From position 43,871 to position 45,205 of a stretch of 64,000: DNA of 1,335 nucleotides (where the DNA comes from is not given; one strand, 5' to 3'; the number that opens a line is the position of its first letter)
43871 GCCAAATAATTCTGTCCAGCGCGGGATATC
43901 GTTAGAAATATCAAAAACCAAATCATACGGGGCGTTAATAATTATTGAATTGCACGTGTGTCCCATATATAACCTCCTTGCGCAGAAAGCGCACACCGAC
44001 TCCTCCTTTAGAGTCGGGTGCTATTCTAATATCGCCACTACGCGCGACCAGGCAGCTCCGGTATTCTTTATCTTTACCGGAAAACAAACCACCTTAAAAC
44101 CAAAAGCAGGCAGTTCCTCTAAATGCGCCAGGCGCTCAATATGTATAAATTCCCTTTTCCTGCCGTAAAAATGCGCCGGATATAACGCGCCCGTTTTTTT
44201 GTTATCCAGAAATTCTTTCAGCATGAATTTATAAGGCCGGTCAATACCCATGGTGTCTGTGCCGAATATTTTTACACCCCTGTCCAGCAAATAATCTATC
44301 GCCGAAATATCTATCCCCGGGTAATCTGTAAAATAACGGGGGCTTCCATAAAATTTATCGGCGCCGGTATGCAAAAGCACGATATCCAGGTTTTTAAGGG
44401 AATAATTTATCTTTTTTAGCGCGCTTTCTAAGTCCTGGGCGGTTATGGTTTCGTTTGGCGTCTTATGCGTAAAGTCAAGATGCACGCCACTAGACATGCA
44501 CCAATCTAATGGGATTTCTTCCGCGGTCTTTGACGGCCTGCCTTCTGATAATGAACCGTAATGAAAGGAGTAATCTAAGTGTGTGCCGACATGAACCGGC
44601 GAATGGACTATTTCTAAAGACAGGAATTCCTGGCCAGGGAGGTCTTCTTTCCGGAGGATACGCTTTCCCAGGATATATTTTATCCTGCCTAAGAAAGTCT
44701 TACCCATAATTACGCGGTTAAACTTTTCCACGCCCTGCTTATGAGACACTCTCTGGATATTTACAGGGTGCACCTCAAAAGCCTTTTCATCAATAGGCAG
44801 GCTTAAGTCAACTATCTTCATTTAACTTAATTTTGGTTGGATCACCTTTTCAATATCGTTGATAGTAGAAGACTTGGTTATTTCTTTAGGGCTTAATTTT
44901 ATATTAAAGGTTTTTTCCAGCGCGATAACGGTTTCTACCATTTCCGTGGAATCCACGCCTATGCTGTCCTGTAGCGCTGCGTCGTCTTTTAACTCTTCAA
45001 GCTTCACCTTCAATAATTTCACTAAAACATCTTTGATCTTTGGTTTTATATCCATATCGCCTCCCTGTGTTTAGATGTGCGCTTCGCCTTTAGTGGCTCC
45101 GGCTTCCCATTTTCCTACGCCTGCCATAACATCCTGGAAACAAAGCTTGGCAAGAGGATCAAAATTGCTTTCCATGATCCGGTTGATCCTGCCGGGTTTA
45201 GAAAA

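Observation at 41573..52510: Compact type II PKS-like operon in a non-actinobacterial diderm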

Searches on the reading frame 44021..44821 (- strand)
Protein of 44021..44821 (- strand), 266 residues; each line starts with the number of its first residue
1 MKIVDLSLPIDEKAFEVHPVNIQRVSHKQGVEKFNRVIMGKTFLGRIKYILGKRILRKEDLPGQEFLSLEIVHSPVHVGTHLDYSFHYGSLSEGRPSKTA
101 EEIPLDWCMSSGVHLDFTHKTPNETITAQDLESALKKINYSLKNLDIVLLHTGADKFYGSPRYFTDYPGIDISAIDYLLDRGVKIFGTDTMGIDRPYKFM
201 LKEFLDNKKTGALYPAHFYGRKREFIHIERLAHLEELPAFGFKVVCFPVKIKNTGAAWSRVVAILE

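Call 4: search_protein_families(library=pfam, proteins=[window:44021-44821:-], max_evalue=0.01)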
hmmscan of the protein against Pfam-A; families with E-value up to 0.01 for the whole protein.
window:44021-44821:- (266 aa): 1 family
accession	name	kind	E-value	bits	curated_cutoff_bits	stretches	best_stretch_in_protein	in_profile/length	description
PF04199.19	Cyclase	-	1.8e-29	103.2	23.1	1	4-195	1-142/142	Putative cyclase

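Call 6: search_protein_families(library=ncbifam, proteins=[window:44021-44821:-], max_evalue=0.01)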
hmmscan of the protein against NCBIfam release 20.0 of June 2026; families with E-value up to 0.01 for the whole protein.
window:44021-44821:- (266 aa): 1 family
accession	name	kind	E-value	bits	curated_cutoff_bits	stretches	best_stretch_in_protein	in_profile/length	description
TIGR03035.1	trp_arylform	equivalog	0.00012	22.1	223.05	1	75-195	44-149/206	arylformamidase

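Call 31: search_solved_structures(query=window:44021-44821:-, max_evalue=0.001)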
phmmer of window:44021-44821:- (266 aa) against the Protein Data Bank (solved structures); distinct sequences matched with E-value up to 0.001: 2.
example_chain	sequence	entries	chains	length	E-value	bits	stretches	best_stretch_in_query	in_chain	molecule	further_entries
5nnb_A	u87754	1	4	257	1.7e-06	30.9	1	76-264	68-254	isatin hydrolase A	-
5nna_A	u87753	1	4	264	1.9e-06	30.8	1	75-264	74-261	isatin hydrolase A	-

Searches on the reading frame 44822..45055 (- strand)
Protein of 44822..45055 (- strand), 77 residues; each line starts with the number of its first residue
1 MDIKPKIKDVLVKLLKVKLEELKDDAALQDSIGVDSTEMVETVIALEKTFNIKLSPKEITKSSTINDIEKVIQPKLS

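Call 4: search_protein_families(library=pfam, proteins=[window:44822-45055:-], max_evalue=0.01)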
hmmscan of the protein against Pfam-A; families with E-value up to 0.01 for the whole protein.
window:44822-45055:- (77 aa): 1 family
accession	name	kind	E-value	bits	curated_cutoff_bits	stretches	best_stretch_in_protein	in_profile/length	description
PF00550.31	PP-binding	-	7.7e-11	42.5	20.8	1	6-70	2-65/67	Phosphopantetheine attachment site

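Call 6: search_protein_families(library=ncbifam, proteins=[window:44822-45055:-], max_evalue=0.01)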
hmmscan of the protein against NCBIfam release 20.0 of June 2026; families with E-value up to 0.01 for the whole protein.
window:44822-45055:- (77 aa): 16 families
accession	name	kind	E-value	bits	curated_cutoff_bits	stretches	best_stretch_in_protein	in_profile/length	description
NF002148.0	PRK00982.1-2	subfamily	1.6e-12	47.1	71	1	2-75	4-77/79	acyl carrier protein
NF002149.0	PRK00982.1-3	equivalog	7.5e-11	41.8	106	1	2-67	3-68/78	acyl carrier protein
NF002151.0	PRK00982.1-5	equivalog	2.1e-10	40.6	92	1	2-73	3-74/78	acyl carrier protein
NF006031.0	PRK08172.1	equivalog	4.7e-10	40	76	1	1-76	3-78/82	acyl carrier protein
NF002150.0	PRK00982.1-4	subfamily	1.7e-09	37.8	66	1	3-74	6-77/80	acyl carrier protein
TIGR00517.1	acyl_carrier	equivalog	4.9e-09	36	70.45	1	2-73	3-74/77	acyl carrier protein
NF058660.1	cispen_ACP_AmcB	equivalog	7.3e-09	35.7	80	1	2-73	1-76/80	cispentacin biosynthesis acyl carrier protein AmcB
NF004533.0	PRK05883.1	equivalog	7.6e-08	32.1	72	1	5-75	26-96/100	acyl carrier protein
NF009104.0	PRK12449.1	equivalog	3.2e-07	30.2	70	1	12-73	15-76/80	acyl carrier protein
NF003757.0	PRK05350.1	equivalog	5.8e-07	29.6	65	1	3-73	7-77/83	acyl carrier protein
TIGR04069.1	ocin_ACP_rel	hypoth_equivalog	4.8e-06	27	70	1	3-72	2-77/77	peptide maturation system acyl carrier-related protein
NF005480.0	PRK07081.1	equivalog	8e-06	25.7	72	1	6-68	4-69/83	acyl carrier protein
NF002147.0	PRK00982.1-1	equivalog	1.6e-05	24.6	84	1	7-73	12-78/83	acyl carrier protein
NF003464.0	PRK05087.1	equivalog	0.00029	20.8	68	1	1-63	1-63/78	D-alanine--poly(phosphoribitol) ligase subunit DltC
NF040636.1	AcpM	exception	0.00039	20.4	146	1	10-73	13-76/93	meromycolate extension acyl carrier protein AcpM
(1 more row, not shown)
